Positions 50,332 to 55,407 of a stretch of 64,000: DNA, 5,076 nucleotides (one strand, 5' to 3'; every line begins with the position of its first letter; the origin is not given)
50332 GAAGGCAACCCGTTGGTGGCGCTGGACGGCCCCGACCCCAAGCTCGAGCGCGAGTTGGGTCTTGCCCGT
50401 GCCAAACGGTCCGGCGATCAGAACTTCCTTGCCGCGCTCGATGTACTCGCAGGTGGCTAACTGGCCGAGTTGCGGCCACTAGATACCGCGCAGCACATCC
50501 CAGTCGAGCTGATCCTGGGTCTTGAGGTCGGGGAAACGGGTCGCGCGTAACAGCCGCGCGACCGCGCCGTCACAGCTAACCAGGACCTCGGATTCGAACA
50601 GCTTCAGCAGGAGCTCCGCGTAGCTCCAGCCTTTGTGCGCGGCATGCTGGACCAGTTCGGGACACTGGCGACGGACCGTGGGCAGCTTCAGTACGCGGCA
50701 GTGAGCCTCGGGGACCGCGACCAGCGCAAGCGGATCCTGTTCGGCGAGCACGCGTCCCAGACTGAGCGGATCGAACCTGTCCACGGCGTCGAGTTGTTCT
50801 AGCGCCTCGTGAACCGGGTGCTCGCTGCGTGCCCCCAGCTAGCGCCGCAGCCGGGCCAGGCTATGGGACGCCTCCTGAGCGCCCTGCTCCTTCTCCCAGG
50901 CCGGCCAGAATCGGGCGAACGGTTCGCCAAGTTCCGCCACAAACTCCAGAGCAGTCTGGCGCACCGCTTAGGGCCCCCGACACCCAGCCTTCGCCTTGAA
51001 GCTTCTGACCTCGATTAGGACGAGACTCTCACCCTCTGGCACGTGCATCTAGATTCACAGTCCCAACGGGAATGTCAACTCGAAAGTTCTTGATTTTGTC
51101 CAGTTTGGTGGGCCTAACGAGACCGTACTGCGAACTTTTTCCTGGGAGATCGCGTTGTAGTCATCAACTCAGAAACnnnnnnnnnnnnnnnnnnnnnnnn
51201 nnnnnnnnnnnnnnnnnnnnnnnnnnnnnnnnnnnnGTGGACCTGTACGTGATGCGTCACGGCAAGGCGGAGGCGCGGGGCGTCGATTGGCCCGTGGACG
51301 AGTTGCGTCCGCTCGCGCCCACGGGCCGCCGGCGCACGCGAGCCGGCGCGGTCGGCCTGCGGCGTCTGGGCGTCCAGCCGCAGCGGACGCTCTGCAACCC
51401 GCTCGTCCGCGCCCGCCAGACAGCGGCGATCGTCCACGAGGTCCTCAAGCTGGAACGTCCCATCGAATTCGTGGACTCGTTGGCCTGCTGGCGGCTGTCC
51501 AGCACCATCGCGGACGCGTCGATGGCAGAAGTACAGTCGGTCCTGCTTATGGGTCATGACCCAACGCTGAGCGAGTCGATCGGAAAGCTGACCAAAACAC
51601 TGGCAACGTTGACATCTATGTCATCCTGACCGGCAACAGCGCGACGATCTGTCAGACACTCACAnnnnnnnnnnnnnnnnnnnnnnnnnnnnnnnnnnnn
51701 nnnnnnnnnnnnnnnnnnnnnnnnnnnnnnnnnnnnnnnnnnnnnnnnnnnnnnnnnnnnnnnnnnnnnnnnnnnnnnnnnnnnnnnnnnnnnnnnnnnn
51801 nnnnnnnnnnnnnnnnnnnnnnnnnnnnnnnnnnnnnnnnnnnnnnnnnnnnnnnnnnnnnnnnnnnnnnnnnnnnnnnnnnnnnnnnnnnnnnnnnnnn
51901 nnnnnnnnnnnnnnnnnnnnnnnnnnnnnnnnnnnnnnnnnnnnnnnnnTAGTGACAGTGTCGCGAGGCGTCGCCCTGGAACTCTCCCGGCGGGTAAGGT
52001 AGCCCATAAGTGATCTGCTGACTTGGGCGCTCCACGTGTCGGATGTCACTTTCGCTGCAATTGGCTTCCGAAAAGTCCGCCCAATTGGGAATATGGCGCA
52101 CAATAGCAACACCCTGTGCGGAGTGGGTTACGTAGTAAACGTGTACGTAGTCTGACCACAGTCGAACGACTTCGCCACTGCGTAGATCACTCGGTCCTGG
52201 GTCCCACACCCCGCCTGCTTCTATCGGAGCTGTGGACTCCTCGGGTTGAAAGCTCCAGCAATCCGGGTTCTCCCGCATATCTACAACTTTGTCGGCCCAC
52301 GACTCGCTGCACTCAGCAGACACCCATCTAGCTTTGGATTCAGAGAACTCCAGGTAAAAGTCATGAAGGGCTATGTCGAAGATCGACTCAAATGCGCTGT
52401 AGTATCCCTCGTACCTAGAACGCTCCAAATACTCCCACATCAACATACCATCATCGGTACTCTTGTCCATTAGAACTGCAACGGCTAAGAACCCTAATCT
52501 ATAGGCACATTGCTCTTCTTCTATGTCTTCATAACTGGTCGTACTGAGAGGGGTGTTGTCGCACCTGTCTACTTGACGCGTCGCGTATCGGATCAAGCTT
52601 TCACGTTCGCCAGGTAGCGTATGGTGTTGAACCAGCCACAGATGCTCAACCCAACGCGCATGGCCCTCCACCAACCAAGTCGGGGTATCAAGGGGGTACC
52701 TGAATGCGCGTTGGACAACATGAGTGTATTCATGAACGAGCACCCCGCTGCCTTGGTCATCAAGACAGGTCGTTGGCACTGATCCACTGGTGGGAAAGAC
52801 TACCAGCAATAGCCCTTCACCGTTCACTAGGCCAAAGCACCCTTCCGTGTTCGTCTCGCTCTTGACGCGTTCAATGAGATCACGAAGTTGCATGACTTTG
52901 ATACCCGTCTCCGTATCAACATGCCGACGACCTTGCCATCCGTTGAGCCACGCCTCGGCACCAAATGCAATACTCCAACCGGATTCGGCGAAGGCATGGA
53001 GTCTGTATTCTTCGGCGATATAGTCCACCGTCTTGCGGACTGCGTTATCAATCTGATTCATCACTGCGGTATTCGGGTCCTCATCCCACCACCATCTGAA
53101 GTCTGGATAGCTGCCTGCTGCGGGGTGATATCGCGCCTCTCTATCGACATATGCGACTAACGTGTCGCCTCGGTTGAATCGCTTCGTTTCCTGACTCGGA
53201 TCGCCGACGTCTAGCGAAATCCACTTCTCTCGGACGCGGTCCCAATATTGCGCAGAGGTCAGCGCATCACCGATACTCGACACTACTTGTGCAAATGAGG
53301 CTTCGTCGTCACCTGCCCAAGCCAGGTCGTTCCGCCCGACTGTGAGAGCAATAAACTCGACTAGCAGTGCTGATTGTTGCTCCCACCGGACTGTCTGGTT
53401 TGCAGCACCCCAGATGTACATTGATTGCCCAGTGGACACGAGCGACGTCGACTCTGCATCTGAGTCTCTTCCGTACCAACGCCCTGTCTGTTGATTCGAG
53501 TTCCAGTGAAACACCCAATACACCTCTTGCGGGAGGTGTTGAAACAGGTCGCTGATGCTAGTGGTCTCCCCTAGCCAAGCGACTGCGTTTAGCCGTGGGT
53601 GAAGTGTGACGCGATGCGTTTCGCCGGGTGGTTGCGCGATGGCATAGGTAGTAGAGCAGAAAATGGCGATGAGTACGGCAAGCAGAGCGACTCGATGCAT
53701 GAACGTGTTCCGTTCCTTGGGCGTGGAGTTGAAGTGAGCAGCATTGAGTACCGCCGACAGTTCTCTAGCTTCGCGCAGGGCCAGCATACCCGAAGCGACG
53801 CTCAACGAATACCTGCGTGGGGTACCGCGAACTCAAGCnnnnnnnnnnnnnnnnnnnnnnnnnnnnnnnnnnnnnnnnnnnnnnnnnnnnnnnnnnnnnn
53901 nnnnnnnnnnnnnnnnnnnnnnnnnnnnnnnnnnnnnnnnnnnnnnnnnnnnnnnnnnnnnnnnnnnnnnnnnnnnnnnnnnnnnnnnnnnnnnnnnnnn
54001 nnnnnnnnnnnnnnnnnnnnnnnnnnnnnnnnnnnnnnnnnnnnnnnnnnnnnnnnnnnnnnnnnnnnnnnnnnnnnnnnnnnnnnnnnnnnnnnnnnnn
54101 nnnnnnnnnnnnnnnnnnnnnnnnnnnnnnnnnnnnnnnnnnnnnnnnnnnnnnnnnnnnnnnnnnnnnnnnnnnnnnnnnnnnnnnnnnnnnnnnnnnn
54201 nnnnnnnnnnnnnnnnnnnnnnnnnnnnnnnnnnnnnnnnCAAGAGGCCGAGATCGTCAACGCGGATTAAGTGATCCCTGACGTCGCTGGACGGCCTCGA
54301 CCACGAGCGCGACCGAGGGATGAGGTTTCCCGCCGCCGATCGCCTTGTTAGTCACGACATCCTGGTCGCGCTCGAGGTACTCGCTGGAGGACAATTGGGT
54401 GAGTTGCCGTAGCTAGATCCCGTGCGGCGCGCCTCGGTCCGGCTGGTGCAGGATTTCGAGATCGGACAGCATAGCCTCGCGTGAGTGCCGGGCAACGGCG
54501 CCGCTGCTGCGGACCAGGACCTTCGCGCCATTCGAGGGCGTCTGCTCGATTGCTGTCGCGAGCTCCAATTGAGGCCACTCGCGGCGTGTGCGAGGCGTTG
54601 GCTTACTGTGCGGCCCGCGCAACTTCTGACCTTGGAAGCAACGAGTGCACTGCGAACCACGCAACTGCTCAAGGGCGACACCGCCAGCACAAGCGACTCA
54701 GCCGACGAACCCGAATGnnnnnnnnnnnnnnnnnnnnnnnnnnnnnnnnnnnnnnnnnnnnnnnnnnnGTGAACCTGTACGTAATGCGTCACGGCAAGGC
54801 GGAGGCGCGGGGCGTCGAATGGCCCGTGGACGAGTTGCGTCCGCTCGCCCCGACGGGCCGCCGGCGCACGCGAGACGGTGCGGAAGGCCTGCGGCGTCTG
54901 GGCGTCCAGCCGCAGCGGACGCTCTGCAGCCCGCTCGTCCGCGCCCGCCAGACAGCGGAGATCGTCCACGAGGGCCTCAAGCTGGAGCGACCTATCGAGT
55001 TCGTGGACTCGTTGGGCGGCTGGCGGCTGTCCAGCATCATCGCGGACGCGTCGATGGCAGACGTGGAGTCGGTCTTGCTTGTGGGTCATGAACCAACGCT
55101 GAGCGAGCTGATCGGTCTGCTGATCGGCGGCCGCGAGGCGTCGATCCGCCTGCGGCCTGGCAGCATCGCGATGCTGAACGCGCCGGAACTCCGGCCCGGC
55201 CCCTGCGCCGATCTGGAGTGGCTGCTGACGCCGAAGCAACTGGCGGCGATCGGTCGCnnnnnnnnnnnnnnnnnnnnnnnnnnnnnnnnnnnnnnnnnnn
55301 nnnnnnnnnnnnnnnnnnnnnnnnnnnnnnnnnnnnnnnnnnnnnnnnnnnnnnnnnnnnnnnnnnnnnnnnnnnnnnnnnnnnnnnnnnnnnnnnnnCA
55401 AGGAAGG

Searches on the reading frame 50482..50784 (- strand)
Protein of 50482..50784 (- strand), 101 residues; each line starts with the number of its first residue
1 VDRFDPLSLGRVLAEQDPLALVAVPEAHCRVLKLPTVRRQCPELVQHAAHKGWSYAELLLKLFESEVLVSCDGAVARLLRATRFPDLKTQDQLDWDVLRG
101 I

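Call 27: search_protein_families(library=pfam, proteins=[window:50482-50784:-], max_evalue=0.01)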
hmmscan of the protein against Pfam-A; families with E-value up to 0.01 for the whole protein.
window:50482-50784:- (101 aa): 1 family
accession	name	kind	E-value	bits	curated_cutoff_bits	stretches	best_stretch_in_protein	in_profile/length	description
PF01695.23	IstB_IS21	-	5.6e-07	29.7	24.1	1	28-99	2-73/238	IstB-like ATP binding protein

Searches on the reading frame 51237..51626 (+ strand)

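Call 27: search_protein_families(library=pfam, proteins=[window:51237-51626:+], max_evalue=0.01)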
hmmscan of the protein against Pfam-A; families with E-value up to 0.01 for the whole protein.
window:51237-51626:+ (130 aa): 1 family
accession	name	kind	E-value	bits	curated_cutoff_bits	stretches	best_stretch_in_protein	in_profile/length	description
PF00300.27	His_Phos_1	-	2e-06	28.1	21.7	1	3-82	1-77/194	Histidine phosphatase superfamily (branch 1)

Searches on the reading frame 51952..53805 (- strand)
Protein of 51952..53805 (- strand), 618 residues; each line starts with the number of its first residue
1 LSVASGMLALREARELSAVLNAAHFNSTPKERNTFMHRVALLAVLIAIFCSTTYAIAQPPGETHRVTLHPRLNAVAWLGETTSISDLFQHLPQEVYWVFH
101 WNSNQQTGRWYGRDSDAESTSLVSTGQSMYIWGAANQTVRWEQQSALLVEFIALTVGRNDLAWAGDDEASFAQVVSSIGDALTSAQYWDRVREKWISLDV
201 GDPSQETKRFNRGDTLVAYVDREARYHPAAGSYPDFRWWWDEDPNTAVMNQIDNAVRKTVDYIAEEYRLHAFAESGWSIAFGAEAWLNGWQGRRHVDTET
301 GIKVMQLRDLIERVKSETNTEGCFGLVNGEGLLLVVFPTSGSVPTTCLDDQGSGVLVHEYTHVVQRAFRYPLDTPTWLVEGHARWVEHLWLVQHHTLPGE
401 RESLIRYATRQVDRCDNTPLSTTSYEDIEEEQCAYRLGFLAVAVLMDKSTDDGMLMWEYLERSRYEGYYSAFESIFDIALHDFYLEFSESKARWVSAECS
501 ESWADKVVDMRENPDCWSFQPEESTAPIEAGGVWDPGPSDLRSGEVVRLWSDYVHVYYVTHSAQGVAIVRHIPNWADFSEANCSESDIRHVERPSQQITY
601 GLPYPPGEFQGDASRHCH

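Call 7: search_protein_families(library=ncbifam, proteins=[window:51952-53805:-], max_evalue=0.1)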
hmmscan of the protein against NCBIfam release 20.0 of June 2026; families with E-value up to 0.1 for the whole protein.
window:51952-53805:- (618 aa): 3 families
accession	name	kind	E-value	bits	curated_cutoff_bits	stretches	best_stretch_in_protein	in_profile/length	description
NF045524.1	MXAN_6640_HExxH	subfamily_domain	0.00022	21.1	140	1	356-387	115-144/290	MXAN_6640 family putative metalloprotease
NF033876.2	flagella_HExxH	equivalog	0.0078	15.7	205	1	355-453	132-218/384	flagellinolysin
NF011697.0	PRK15117.1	equivalog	0.034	13.9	195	1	95-129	146-180/211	phospholipid-binding protein MlaC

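Call 27: search_protein_families(library=pfam, proteins=[window:51952-53805:-], max_evalue=0.01)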
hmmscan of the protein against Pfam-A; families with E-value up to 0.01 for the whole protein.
window:51952-53805:- (618 aa): 1 family
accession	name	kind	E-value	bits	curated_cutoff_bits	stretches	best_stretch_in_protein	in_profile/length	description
PF01752.23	Peptidase_M9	-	0.0092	15.7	26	0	356-475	162-278/289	Collagenase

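Call 87: search_protein_families(library=padloc, proteins=[window:51952-53805:-], max_evalue=0.001)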
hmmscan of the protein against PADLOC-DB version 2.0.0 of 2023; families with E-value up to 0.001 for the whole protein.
window:51952-53805:- (618 aa): 0 families

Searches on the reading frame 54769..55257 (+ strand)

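Call 27: search_protein_families(library=pfam, proteins=[window:54769-55257:+], max_evalue=0.01)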
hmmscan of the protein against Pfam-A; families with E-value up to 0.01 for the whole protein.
window:54769-55257:+ (163 aa): 1 family
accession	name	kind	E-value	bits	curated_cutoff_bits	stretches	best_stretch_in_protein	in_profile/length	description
PF00300.27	His_Phos_1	-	1.1e-09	38.7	21.7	1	3-82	1-77/194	Histidine phosphatase superfamily (branch 1)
